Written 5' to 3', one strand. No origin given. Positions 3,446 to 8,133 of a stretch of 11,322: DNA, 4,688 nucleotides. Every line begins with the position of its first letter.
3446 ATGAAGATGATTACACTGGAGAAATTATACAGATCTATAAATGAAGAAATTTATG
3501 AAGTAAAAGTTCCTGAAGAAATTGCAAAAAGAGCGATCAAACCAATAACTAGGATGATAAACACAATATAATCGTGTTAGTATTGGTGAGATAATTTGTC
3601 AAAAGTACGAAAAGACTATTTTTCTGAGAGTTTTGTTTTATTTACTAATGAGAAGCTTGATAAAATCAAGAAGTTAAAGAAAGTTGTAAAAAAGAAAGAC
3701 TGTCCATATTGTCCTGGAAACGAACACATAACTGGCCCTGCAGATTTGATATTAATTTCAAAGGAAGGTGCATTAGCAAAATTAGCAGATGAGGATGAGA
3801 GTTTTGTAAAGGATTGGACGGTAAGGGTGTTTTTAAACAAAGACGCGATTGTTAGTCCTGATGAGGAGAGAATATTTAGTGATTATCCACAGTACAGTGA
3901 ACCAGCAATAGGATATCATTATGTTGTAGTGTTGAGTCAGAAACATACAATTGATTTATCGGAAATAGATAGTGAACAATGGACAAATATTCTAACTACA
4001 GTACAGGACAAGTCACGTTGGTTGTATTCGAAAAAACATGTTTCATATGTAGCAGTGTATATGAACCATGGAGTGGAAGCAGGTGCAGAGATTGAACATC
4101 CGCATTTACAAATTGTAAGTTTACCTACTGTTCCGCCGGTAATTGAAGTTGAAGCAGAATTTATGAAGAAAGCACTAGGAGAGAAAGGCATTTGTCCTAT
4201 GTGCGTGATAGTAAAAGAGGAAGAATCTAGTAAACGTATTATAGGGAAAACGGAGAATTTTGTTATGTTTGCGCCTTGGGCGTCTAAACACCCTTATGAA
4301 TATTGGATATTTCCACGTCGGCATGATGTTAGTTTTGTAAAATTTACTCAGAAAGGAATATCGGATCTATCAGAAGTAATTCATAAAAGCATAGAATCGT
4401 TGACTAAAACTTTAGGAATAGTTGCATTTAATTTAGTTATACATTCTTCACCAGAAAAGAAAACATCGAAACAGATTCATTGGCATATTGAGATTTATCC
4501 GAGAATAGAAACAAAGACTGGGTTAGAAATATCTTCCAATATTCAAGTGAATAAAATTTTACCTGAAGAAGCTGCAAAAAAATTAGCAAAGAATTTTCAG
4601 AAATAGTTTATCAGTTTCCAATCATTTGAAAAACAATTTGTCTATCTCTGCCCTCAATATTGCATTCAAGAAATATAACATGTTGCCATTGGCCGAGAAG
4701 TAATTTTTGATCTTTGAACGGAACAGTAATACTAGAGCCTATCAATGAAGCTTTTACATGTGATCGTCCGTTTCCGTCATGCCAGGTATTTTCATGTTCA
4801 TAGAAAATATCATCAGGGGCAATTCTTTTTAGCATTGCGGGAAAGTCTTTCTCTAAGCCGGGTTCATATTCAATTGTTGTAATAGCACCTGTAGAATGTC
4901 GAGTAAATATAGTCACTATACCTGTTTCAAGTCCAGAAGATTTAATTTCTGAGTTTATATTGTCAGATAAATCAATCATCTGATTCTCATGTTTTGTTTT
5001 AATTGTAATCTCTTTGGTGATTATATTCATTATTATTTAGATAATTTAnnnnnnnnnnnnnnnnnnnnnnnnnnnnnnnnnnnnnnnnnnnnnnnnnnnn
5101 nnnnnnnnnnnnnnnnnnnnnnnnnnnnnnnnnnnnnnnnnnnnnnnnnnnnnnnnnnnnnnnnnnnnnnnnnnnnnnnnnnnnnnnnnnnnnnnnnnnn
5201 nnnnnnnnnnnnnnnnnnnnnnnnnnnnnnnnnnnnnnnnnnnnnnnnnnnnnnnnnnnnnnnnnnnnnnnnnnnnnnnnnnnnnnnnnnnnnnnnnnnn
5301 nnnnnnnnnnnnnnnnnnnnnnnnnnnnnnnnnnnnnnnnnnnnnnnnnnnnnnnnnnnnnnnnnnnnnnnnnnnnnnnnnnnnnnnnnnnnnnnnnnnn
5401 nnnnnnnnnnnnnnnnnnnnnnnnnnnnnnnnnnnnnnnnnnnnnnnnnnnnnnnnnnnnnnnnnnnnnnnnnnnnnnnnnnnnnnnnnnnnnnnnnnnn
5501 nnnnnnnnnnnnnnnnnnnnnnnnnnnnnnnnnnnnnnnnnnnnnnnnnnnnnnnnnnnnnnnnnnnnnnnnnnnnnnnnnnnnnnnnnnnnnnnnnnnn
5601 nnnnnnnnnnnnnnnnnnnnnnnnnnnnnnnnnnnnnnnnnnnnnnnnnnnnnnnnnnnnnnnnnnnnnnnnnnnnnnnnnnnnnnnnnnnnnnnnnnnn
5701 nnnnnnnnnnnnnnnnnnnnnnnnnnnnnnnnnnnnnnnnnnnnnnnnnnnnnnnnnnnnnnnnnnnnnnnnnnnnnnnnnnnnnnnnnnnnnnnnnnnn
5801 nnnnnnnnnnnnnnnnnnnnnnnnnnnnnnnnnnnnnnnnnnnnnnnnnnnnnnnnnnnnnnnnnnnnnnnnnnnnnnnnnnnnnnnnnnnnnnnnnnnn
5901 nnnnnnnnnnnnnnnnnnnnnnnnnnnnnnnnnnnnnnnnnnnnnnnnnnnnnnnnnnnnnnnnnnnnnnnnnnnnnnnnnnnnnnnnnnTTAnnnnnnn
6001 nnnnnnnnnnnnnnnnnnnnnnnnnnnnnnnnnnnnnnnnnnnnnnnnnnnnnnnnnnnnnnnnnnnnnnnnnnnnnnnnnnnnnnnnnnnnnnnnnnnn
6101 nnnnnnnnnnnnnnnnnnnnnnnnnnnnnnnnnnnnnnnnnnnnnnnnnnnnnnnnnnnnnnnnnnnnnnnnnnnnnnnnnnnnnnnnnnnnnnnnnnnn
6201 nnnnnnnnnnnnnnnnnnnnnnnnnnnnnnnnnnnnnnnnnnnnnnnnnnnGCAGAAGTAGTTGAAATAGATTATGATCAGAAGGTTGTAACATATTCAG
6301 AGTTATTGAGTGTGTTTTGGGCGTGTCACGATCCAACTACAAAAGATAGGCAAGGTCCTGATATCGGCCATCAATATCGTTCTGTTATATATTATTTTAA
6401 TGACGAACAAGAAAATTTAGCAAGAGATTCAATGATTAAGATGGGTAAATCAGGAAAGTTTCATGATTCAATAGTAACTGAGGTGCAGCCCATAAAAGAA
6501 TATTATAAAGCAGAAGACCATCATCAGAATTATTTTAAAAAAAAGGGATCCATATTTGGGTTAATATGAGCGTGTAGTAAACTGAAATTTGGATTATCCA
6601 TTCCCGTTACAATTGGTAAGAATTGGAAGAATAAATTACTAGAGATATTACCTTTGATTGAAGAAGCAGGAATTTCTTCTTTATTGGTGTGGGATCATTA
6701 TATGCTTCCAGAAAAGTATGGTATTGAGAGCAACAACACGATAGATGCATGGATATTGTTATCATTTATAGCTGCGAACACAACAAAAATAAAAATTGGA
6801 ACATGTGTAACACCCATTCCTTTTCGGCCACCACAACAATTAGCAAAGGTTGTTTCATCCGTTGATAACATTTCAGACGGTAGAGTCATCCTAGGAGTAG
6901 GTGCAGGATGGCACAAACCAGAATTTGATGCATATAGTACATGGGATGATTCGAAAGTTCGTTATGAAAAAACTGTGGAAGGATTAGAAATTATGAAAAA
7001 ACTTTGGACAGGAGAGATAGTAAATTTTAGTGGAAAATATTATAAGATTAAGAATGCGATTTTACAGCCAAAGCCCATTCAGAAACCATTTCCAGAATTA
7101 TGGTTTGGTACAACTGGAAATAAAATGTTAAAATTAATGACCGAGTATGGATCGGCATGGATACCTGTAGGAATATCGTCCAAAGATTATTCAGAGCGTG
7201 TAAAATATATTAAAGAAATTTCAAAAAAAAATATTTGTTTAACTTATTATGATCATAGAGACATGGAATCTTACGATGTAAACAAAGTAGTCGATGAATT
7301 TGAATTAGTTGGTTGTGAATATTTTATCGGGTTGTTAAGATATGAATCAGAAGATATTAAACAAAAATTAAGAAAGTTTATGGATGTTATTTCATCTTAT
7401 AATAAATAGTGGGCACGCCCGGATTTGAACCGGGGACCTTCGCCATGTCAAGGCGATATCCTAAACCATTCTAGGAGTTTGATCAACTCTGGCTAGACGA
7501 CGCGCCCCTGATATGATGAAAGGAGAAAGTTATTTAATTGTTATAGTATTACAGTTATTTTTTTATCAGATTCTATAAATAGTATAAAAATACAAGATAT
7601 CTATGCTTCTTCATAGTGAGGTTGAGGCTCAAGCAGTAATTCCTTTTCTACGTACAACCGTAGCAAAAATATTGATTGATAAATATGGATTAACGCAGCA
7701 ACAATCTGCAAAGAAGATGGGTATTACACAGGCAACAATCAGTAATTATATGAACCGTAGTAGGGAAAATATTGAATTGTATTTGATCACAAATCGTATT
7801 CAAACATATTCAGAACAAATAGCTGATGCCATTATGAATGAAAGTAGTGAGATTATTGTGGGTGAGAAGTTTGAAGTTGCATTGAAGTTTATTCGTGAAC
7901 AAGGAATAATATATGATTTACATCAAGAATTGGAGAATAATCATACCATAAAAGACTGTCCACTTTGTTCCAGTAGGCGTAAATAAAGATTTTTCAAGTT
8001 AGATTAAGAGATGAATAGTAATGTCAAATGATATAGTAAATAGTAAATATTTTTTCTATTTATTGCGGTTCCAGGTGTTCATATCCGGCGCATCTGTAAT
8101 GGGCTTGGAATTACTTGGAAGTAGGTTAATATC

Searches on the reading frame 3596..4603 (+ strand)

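Call 39: search_protein_families(library=pfam, proteins=[window:3596-4603:+])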
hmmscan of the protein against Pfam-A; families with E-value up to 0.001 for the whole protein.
window:3596-4603:+ (336 aa): 6 families
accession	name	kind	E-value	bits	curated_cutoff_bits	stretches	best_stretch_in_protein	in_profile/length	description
PF16268.10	DUF4921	-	3.7e-11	43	28.5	1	126-334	197-397/425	Domain of unknown function (DUF4921)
PF01230.28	HIT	-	1.2e-07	32.8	21.5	0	109-175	28-94/98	HIT domain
PF01087.27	GalP_UDP_transf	-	1.3e-07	32.7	22.1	1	101-180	105-184/184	Galactose-1-phosphate uridyl transferase, N-terminal domain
PF11969.13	DcpS_C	-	1.6e-07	32.2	24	0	200-298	2-99/114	Scavenger mRNA decapping enzyme C-term binding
PF02744.22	GalP_UDP_tr_C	-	7.5e-05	23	29.2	0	207-304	23-121/165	Galactose-1-phosphate uridyl transferase, C-terminal domain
PF16285.10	DUF4931_N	-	0.00013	22.5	24.1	1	109-177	54-122/124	Domain of unknown function (DUF4931) N-terminal domain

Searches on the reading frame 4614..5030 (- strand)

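Call 39: search_protein_families(library=pfam, proteins=[window:4614-5030:-])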
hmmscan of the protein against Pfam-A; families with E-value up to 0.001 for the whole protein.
window:4614-5030:- (139 aa): 1 family
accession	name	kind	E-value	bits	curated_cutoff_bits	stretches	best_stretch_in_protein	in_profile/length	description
PF01894.22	UPF0047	-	2.6e-32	111.9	27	1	20-135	1-116/117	Uncharacterised protein family UPF0047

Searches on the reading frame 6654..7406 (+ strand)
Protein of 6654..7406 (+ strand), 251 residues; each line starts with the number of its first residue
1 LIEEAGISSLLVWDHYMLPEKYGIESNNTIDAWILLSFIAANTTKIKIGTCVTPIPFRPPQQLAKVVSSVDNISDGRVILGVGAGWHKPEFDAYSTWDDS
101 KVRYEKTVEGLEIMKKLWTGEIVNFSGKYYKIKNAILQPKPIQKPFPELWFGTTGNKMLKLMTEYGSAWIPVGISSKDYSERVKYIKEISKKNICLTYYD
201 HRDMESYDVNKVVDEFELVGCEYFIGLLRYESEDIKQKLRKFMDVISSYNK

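Call 39: search_protein_families(library=pfam, proteins=[window:6654-7406:+])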
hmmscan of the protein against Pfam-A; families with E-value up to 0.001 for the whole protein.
window:6654-7406:+ (251 aa): 1 family
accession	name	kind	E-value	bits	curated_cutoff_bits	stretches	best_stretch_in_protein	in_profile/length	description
PF00296.26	Bac_luciferase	-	1.6e-43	149.7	27.9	1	2-192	32-212/314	Luciferase-like monooxygenase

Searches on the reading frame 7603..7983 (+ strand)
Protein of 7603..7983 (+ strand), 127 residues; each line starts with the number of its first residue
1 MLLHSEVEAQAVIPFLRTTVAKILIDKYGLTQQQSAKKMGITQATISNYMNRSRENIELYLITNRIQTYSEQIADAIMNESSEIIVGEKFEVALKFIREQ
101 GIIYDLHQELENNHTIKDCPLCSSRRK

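Call 39: search_protein_families(library=pfam, proteins=[window:7603-7983:+])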
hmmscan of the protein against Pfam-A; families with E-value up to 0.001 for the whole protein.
window:7603-7983:+ (127 aa): 3 families
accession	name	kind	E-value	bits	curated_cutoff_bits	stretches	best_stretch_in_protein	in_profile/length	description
PF01381.28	HTH_3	-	9.3e-06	26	23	1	25-53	5-33/55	Helix-turn-helix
PF17762.8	HTH_ParB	-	6.6e-05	23.4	22.6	1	23-50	14-41/102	ParB HTH domain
PF02001.22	DUF134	-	0.0003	21.7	27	0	21-65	42-86/98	Protein of unknown function DUF134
